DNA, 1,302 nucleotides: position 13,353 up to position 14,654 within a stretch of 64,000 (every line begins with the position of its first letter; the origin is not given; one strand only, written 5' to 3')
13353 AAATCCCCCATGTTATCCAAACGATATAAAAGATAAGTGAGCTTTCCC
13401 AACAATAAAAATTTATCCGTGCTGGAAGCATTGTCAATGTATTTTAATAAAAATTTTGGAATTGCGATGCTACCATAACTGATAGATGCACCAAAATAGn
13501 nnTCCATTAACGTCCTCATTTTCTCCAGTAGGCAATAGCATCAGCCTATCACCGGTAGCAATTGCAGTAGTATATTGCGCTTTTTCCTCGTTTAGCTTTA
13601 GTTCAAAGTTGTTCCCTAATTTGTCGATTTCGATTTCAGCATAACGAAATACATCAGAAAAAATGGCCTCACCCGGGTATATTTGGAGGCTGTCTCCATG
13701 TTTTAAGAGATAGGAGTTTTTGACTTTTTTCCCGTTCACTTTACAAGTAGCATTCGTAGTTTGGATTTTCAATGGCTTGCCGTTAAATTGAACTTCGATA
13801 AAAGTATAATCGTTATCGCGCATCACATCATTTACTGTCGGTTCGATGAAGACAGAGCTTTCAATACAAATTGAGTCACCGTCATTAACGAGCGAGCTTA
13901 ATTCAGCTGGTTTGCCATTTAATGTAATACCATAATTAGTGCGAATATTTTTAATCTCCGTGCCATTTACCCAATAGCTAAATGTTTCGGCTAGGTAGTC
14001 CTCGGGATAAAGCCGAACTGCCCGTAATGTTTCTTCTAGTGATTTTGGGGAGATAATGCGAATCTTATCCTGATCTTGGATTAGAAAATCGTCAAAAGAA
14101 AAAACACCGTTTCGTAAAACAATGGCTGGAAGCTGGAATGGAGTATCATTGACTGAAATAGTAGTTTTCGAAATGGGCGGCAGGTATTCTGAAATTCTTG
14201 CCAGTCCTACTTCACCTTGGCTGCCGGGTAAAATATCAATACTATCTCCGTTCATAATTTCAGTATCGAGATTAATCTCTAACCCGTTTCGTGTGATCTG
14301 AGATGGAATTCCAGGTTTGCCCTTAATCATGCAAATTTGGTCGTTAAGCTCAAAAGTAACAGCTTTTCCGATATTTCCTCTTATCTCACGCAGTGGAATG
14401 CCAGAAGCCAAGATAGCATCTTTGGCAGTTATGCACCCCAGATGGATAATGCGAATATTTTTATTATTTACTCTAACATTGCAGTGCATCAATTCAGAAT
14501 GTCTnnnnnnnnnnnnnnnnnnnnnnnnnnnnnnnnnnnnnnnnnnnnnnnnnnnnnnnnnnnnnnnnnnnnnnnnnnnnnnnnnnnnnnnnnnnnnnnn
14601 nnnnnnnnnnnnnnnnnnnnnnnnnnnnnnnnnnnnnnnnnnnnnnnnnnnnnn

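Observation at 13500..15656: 718-aa FtsA-like actin-fold ATPase with tandem S4/ThiS-like C-terminal modules, encoded upstream of dnaB-dnaI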

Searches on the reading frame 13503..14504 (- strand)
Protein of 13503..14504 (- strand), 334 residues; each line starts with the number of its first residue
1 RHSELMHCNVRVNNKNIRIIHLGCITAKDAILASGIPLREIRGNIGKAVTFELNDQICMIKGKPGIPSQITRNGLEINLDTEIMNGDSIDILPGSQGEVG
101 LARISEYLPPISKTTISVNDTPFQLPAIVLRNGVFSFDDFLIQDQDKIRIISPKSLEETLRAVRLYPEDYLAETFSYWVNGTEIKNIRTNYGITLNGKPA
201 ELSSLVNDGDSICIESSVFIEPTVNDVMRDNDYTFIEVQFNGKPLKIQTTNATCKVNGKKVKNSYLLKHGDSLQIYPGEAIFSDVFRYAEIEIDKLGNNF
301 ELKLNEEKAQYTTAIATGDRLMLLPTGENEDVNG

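Call 34: predict_structure(alignment_id=A2)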
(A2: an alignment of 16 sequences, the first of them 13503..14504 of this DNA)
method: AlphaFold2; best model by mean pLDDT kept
length: 334 residues; sequences in the alignment: 16
mean_pLDDT: 85.1   pTM: 0.52
mean pLDDT of the five models: 85.1, 84.5, 84.6, 84.5, 83.0
residues with pLDDT >= 90: 139; 70-90: 165; 50-70: 23; < 50: 7
segments of 3 or more residues with pLDDT < 50: 329-334
pLDDT, mean of each block of 10 residues (from residue 1): 70 91 87 85 85 95 90 93 93 88 91 85 91 90 95 90 75 79 79 88 91 81 81 79 84 87 90 86 83 73 90 88 71 37
secondary structure, 60 per line:
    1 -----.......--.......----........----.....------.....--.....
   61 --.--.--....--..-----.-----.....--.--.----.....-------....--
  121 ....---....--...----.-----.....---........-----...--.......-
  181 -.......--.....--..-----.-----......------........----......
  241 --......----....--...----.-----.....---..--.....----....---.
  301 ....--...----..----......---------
elements in order: E6-12 E15-21 H27-33 H38-42 E49-53 E56-60 E69-72 E88-92 H104-107 E115-118 E121-124 E128-131 E134-136 E147-151 H156-162 E173-179 E182-188 E191-195 E211-216 H224-230 E235-240 E243-248 E253-256 E259-261 E272-276 H284-288 H293-296 E300-304 E307-309 E320-325

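Call 47: search_solved_structures(query=A2, max_evalue=1)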
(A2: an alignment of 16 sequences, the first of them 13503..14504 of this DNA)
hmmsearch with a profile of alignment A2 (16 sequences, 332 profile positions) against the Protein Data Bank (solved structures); distinct sequences matched with E-value up to 1: 18.
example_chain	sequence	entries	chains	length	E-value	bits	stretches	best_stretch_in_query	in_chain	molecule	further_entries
7aqc_Y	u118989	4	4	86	0.014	17.6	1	189-228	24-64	Uncharacterized protein YabO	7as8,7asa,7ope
5gha_E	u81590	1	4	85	0.11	14.7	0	133-169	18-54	Sulfur Carrier TtuB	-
1vjk_A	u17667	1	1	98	0.14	14.3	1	151-212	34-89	molybdopterin converting factor, subunit 1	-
5ztb_E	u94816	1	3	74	0.14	14.3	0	141-169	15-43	Sulfur carrier protein TtuB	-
9qks_G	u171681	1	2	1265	0.18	13.9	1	143-231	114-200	ESX secretion system protein YukB,Green fluorescent protein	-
9h90_d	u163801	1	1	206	0.22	13.7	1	188-248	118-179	30S ribosomal protein S4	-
3dh3_A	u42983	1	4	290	0.22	13.6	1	188-227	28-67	Ribosomal large subunit pseudouridine synthase F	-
4y66_B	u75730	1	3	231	0.25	13.5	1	188-258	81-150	Putative tbpip family protein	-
28nt_d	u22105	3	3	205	0.29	13.3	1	189-248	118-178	Small ribosomal subunit protein uS4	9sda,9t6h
9hig_D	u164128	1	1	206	0.44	12.7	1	182-248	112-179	Small ribosomal subunit protein uS4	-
6v39_d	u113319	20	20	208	0.48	12.6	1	188-234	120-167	30S ribosomal protein S4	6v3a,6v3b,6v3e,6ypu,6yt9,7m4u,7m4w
9n2z_A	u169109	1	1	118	0.49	12.5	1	88-141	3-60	LM2363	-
6spf_d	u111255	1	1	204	0.49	12.5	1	187-230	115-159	30S ribosomal protein S4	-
6spc_d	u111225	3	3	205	0.5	12.5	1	187-230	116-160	30S ribosomal protein S4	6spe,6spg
7unr_d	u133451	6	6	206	0.5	12.5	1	187-230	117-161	30S ribosomal protein S4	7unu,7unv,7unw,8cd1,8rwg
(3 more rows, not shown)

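Call 52: fold_search(model_id=the predicted structure, library=pdb)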
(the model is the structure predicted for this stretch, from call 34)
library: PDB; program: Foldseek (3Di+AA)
matches with E <= 10: 982; with E <= 0.001: 7
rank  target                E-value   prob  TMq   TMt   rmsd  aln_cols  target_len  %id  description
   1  7yui_A                6.4e-07  1.00  0.15  0.17  21.1       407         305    9  Crystal structure of HOIL-1L(195-423) in complex with the linear tetra-ubiquitin (released 2023-08-30)
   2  7eb9_A                9.3e-07  1.00  0.15  0.17  22.6       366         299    9  The structure of the A20-binding inhibitor of NF-kB 1 in complex with tetra-ubiquitin (released 2021-07-21)
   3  5b83_D                3.2e-06  0.99  0.15  0.17  27.4       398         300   10  Crystal structure of Optineurin UBAN in complex with linear ubiquitin (released 2016-09-07)
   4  5b83_A                1.0e-05  0.99  0.15  0.16  23.3       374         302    9  Crystal structure of Optineurin UBAN in complex with linear ubiquitin (released 2016-09-07)
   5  7eao_A                2.1e-05  1.00  0.15  0.22  34.8       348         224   10  The structure of the A20-binding inhibitor of NF-kB 1 in complex with tri-ubiquitin (released 2021-07-21)
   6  9d5a                  2.8e-05  1.00  0.17  0.25  32.7       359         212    6  Structure of Citrobacter multi-ubiquitin protein, local refinement of one full-length protomer (released 2025-04-02)
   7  9cd2_A                6.5e-05  1.00  0.15  0.22  32.7       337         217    9  Structure of E. coli ZDHYS365 multi-ubiquitin domain protein (released 2025-04-02)
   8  2zvn_C                3.0e-03  0.96  0.14  0.29  19.9       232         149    8  NEMO CoZi domain incomplex with diubiquitin in P212121 space group (released 2009-03-24)
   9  8cmr_B                3.0e-03  0.96  0.15  0.29  16.9       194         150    9  Linear specific OTU-type DUB SnOTU from the pathogen S. negenvensis in complex with linear di-ubiquitin (released 2023-11-22)
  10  8pf0                  3.0e-03  0.89  0.13  0.26  14.7       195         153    9  Diubiquitin-derived artificial binding protein (Affilin) variant Af1 specific to oncofetal fibronectin (released 2024-06-26)
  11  2y5b_F                3.5e-03  0.98  0.16  0.32  14.1       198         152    6  Structure of USP21 in complex with linear diubiquitin-aldehyde (released 2012-01-25)
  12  3b08_G                3.7e-03  0.91  0.14  0.27  15.5       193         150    7  Crystal structure of the mouse HOIL1-L-NZF in complex with linear di-ubiquitin (released 2011-12-14)
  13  7s6p_A                4.4e-03  0.93  0.14  0.28  17.7       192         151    8  The crystal structure of human ISG15 (released 2021-09-22)
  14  5vix                  4.9e-03  0.92  0.15  0.29  17.8       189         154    8  Crystal structure of Polyubiquitin with 3 ub domains, domains 1 and 2, from Naegleria fowleri ATCC 30863 (released 2017-05-24)
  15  2y5b_B                6.4e-03  0.87  0.14  0.27  15.9       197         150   11  Structure of USP21 in complex with linear diubiquitin-aldehyde (released 2012-01-25)
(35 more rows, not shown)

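Call 53: search_protein_representatives(alignment_id=A2)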
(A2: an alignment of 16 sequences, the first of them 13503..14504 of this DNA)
Query: 16 sequences, 332 profile positions. Proteins with E-value up to 0.001 (for the whole library): 1411; up to 1e-10: 892; up to 1e-30: 482. The best 150 are listed.
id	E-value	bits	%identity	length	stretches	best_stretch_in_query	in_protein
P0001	7.0e-119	413.1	-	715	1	1-330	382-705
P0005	1.1e-118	412.5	-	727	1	1-332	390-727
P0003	3.8e-114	397.5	-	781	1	1-332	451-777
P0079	8.7e-113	393.1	-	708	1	1-332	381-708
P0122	1.3e-108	379.4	-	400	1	2-332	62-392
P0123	4.6e-107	374.3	-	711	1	4-332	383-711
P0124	1.1e-97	343.4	-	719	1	1-332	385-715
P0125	1.9e-95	336.1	-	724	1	2-330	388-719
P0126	2.3e-90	319.3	-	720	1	2-331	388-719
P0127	6.1e-90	318.0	-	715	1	3-332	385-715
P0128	1.8e-89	316.4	-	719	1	2-331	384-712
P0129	3.4e-89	315.5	-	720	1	3-331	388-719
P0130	6.3e-89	314.6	-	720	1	3-332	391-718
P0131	7.6e-89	314.4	-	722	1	2-332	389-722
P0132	2.9e-88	312.4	-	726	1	6-331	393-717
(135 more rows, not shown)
